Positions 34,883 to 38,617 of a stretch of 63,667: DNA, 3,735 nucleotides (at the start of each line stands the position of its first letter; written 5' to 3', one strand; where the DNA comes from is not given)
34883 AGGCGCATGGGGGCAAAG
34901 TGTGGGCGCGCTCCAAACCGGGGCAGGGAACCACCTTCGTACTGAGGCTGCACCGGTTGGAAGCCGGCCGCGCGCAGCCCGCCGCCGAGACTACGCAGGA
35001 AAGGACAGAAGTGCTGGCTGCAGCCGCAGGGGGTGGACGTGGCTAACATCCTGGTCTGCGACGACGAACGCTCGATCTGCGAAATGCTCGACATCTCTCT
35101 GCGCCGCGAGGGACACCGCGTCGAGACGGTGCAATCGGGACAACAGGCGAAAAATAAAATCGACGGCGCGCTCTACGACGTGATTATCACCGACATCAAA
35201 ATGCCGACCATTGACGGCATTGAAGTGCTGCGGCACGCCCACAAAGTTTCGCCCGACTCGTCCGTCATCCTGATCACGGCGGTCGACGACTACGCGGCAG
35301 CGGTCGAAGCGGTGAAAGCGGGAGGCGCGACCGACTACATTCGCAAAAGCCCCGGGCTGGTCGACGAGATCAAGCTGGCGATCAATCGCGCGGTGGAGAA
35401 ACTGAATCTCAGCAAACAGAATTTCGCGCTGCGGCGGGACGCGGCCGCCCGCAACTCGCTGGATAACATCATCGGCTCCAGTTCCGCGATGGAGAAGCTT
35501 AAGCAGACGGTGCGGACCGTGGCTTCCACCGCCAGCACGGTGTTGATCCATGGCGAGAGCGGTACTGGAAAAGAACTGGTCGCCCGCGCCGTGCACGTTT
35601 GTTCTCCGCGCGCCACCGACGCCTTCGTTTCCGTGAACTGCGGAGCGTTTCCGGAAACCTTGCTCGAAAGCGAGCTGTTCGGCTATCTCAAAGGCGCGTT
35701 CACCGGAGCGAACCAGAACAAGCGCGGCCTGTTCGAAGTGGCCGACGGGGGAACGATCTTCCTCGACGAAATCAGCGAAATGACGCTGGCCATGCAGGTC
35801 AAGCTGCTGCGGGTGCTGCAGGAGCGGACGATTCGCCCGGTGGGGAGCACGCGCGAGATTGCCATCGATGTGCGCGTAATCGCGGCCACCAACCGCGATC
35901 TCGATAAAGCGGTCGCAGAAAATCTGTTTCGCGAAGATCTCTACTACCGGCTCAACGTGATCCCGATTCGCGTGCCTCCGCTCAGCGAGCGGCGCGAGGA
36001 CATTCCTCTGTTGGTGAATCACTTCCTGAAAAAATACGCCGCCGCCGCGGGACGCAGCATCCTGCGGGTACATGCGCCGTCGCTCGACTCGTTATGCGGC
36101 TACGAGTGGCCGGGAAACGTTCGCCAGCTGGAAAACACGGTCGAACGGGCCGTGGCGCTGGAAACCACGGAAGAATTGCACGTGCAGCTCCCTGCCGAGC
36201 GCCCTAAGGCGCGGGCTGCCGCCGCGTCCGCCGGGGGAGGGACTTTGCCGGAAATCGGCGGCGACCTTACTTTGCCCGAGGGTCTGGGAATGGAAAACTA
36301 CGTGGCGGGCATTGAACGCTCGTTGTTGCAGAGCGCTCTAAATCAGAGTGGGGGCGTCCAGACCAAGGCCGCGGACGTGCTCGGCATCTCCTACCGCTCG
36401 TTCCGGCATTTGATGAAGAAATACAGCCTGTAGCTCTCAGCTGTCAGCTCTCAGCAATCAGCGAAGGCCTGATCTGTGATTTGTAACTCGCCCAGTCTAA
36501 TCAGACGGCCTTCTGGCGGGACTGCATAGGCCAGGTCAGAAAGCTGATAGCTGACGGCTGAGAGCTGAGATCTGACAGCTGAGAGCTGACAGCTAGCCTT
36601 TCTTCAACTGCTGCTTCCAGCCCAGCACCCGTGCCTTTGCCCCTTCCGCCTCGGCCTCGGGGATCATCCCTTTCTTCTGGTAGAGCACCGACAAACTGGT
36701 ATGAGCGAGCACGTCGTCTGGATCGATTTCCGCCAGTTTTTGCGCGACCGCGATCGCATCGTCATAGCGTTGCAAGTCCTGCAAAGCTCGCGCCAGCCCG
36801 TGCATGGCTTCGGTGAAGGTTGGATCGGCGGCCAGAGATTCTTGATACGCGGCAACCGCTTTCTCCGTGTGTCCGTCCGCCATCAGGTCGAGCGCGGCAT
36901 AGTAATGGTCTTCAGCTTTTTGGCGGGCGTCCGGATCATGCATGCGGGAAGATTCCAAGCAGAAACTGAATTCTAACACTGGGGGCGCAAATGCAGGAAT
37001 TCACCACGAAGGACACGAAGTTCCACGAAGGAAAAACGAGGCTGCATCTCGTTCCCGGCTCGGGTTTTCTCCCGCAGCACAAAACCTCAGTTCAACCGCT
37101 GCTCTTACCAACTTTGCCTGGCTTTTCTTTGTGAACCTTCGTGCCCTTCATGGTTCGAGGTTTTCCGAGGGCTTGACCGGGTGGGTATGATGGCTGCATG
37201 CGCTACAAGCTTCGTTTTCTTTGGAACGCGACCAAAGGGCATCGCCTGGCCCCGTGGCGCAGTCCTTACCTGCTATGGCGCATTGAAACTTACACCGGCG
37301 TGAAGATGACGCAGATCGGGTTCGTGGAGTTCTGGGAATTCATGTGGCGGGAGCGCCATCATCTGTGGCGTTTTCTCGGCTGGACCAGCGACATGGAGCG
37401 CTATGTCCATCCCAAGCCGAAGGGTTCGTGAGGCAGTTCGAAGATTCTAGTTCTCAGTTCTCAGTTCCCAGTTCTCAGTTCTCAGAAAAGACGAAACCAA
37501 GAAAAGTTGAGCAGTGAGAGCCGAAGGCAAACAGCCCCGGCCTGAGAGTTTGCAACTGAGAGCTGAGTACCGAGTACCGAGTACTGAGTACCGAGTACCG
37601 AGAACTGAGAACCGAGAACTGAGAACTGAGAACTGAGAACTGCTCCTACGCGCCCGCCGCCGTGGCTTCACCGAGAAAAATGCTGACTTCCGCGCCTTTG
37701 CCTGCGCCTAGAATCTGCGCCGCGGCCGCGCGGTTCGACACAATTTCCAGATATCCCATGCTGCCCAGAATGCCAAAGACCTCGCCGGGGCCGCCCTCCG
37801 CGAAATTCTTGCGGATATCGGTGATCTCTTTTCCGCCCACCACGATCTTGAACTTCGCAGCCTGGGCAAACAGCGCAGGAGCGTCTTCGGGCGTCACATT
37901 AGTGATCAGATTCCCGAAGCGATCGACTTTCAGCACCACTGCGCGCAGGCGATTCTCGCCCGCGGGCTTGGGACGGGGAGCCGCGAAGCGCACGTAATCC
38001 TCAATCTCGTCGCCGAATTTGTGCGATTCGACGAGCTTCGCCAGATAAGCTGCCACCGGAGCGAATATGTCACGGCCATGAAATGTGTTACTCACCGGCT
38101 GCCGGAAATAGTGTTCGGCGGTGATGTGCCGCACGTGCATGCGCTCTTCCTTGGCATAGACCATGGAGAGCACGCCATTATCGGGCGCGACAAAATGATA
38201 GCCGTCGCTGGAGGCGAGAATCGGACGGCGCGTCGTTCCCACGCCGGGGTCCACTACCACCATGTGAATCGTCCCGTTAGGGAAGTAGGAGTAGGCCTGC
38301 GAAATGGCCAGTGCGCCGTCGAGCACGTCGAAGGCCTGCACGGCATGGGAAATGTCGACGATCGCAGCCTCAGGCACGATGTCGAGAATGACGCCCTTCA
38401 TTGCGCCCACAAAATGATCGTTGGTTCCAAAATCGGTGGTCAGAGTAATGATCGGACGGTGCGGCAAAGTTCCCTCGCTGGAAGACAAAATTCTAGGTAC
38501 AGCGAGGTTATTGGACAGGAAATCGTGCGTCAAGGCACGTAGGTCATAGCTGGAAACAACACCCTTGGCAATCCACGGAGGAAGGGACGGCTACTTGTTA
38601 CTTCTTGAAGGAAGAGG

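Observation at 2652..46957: Window-wide class of intergenic 7-10 nt tandem arrays, mostly arranged as reverse-complementary 'mirror' pairs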

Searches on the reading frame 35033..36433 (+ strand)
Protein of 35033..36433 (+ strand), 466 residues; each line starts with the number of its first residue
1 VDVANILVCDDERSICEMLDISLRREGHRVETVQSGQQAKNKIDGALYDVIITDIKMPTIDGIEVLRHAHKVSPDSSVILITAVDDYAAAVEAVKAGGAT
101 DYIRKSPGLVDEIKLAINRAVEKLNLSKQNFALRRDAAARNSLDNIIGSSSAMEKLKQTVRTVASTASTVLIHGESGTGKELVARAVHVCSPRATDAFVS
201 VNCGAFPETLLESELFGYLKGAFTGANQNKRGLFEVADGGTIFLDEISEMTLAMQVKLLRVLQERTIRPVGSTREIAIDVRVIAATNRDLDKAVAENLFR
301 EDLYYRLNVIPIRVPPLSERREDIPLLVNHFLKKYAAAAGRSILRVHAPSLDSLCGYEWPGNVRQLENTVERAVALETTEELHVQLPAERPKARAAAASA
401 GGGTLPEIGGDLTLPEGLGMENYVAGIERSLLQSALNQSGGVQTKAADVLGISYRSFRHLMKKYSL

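Call 15: find_encoding_contigs(protein=window:35033-36433:+, flank=10000, max_places=10)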
Protein window:35033-36433:+ (466 aa): 2 contigs read that carry it; 2 places shown.
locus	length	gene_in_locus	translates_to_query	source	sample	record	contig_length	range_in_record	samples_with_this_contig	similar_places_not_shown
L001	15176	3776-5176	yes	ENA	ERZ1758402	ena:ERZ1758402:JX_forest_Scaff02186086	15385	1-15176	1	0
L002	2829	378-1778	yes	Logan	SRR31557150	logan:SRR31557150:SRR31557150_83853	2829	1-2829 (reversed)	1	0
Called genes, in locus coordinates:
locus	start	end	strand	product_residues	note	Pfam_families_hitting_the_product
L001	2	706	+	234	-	?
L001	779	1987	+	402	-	PF28597:T2SSF_N, PF00482:T2SSF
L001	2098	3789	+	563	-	PF25323:6TM_PilS, PF00512:HisKA, PF02518:HATPase_c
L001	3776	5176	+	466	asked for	PF00072:Response_reg, PF00158:Sigma54_activat, PF14532:Sigma54_activ_2, PF00004:AAA (weak), PF07728:AAA_5 (weak), PF25601:AAA_lid_14, PF02954:HTH_8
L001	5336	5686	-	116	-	PF00515:TPR_1 (faint), PF13181:TPR_8 (faint), PF13424:TPR_12 (faint), PF13428:TPR_14 (faint), PF13432:TPR_16, PF14559:TPR_19, PF07719:TPR_2 (weak), PF13414:TPR_11 (weak), +3 more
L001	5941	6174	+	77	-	-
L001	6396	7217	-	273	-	PF01887:SAM_HAT_N, PF20257:SAM_HAT_C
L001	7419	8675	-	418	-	PF12704:MacB_PCD, PF02687:FtsX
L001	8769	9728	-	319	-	PF13349:DUF4097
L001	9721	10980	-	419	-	PF12704:MacB_PCD, PF02687:FtsX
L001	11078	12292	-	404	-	PF25917:BSH_RND, PF25973:BSH_CzcB, PF25984:BSH_YknX (weak), PF25954:Beta-barrel_RND_2, PF25990:Beta-barrel_YknX, PF26002:Beta-barrel_AprE, PF25989:YknX_C (weak)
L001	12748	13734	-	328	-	PF08240:ADH_N, PF00107:ADH_zinc_N, PF13602:ADH_zinc_N_2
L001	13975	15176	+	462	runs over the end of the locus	PF01595:CNNM, PF00571:CBS, PF03471:CorC_HlyC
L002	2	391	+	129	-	?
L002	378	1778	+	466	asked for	PF00072:Response_reg, PF00158:Sigma54_activat, PF14532:Sigma54_activ_2, PF00004:AAA (weak), PF07728:AAA_5 (weak), PF25601:AAA_lid_14, PF02954:HTH_8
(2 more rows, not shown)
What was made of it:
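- Checked: The ORF start at 33004 is mechanical; the pilS-like gene starts at 33355 (gene call in L001, call 15).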

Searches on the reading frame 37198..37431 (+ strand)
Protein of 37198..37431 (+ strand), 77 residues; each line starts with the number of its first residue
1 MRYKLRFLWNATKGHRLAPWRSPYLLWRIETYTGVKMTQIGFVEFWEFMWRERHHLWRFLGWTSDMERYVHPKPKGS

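Call 46: find_encoding_contigs(protein=window:37198-37431:+, flank=1500, max_places=10)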
Protein window:37198-37431:+ (77 aa): 6 contigs read that carry it; 6 places shown.
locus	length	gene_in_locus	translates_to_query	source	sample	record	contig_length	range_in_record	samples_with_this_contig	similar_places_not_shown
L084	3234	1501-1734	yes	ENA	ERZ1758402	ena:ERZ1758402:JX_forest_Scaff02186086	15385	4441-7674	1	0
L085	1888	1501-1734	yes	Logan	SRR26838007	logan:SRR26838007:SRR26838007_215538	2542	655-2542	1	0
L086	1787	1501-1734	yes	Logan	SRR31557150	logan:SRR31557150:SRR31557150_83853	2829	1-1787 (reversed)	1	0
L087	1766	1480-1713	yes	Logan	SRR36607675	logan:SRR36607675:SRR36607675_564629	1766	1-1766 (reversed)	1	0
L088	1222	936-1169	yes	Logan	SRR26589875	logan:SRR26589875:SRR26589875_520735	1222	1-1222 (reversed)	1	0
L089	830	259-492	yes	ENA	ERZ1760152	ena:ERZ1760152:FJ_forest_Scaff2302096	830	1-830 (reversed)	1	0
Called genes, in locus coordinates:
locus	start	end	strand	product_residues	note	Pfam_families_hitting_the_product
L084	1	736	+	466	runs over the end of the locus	PF00072:Response_reg, PF00158:Sigma54_activat, PF14532:Sigma54_activ_2, PF00004:AAA (weak), PF07728:AAA_5 (weak), PF25601:AAA_lid_14, PF02954:HTH_8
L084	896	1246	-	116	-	PF00515:TPR_1 (faint), PF13181:TPR_8 (faint), PF13424:TPR_12 (faint), PF13428:TPR_14 (faint), PF13432:TPR_16, PF14559:TPR_19, PF07719:TPR_2 (weak), PF13414:TPR_11 (weak), +3 more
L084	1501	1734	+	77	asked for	-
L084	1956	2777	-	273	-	PF01887:SAM_HAT_N, PF20257:SAM_HAT_C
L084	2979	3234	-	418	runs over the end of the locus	PF12704:MacB_PCD, PF02687:FtsX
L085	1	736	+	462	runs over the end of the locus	?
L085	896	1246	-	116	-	PF00515:TPR_1 (faint), PF13181:TPR_8 (faint), PF13424:TPR_12 (faint), PF13428:TPR_14 (faint), PF13432:TPR_16, PF14559:TPR_19, PF07719:TPR_2 (weak), PF13414:TPR_11 (weak), +3 more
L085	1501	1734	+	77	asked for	-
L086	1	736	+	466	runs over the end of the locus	PF00072:Response_reg, PF00158:Sigma54_activat, PF14532:Sigma54_activ_2, PF00004:AAA (weak), PF07728:AAA_5 (weak), PF25601:AAA_lid_14, PF02954:HTH_8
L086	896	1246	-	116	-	PF13424:TPR_12 (faint), PF00515:TPR_1 (faint), PF13181:TPR_8 (faint), PF13428:TPR_14 (faint), PF13432:TPR_16, PF14559:TPR_19, PF07719:TPR_2 (weak), PF13414:TPR_11 (weak), +3 more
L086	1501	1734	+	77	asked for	-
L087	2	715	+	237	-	?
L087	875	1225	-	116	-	PF00515:TPR_1 (faint), PF13181:TPR_8 (faint), PF13424:TPR_12 (faint), PF13428:TPR_14 (faint), PF13432:TPR_16, PF14559:TPR_19, PF07719:TPR_2 (weak), PF13414:TPR_11 (weak), +3 more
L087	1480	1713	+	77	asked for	-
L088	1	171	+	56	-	?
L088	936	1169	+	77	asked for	-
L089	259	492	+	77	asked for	-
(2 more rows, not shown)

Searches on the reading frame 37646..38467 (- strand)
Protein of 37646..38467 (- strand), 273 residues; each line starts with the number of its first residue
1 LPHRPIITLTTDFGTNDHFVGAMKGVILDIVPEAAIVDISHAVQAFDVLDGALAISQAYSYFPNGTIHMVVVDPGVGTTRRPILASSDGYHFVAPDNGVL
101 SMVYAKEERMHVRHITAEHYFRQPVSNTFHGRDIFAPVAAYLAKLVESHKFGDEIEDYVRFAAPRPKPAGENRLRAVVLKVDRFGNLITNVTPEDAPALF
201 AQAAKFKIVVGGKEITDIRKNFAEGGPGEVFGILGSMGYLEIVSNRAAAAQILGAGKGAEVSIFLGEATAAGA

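Call 19: find_related_loci(query=window:37646-38467:-, collection=genome_contigs, flank=10000)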
Query window:37646-38467:- (273 aa) in genome_contigs; peptide patterns used: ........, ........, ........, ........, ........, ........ (x = any residue, [..] = any of these).
513 stretches matched a pattern; 459 encode a relative of the query (tblastn E <= 1e-3); the best 80 are kept; 80 distinct loci.
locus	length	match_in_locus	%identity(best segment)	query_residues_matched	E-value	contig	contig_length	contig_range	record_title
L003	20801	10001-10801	94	1-267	9e-170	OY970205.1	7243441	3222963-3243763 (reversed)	MAG: uncultured Acidobacteriaceae bacterium isolate MFD02248.bin.1.24 genome assembly, chromosome: 1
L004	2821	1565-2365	93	1-267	2e-179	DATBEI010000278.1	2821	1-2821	MAG TPA_asm: Candidatus Sulfotelmatobacter sp. isolate SMAG_U5833 k141_4918224, whole genome shotgun sequence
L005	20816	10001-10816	90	1-272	8e-167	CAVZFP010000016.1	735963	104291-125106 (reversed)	MAG: uncultured Acidobacteriaceae bacterium isolate MFD05521.bin.2.68 genome assembly, contig: contig_34424, whole genom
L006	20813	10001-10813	91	1-272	2e-165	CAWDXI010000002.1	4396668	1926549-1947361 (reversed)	MAG: uncultured Acidobacteriaceae bacterium isolate MFD01299.bin.1.168 genome assembly, contig: contig_13669, whole geno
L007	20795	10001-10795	92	1-265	4e-164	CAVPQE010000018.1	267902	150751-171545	MAG: uncultured Acidobacteriaceae bacterium isolate MFD00008.bin.1.161 genome assembly, contig: contig_40225, whole geno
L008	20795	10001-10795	91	1-265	2e-163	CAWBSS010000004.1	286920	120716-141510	MAG: uncultured Acidobacteriaceae bacterium isolate MFD04570.bin.1.113 genome assembly, contig: contig_113447, whole gen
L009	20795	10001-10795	90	1-265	4e-163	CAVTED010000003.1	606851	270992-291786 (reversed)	MAG: uncultured Acidobacteriaceae bacterium isolate MFD00964.bin.2.67 genome assembly, contig: contig_36466, whole genom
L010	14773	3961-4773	89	1-271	6e-162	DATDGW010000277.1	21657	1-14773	MAG TPA_asm: Candidatus Sulfotelmatobacter sp. isolate SMAG_U262 k141_229376, whole genome shotgun sequence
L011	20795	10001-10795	90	1-265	1e-161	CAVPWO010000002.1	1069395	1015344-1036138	MAG: uncultured Acidobacteriaceae bacterium isolate MFD10064.bin.1.18 genome assembly, contig: contig_11189, whole genom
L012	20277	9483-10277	89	1-265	2e-161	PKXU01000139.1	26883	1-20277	MAG: Acidobacteriaceae bacterium isolate palsa_277 73.20120500_P24.13_contig_1490, whole genome shotgun sequence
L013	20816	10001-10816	88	1-272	2e-161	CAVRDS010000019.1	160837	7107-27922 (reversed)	MAG: uncultured Acidobacteriota bacterium isolate MFD03323.bin.2.88 genome assembly, contig: contig_133216, whole genome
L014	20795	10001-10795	89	1-265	5e-161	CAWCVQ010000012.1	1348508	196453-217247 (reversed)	MAG: uncultured Acidobacteriaceae bacterium isolate MFD00964.bin.1.252 genome assembly, contig: contig_5231, whole genom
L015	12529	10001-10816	87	1-272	6e-161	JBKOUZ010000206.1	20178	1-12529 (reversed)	MAG: Acidobacteriota bacterium isolate GM_HAYS_MAG_00006 GM_HAYS_000000464316, whole genome shotgun sequence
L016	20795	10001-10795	90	1-265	4e-161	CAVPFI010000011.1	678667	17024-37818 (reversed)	MAG: uncultured Acidobacteriaceae bacterium isolate MFD10071.bin.1.91 genome assembly, contig: contig_57080, whole genom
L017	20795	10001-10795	94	1-265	1e-160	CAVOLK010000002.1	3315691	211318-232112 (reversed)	MAG: uncultured Acidobacteriota bacterium isolate MFD10113.bin.2.15 genome assembly, contig: contig_1926, whole genome s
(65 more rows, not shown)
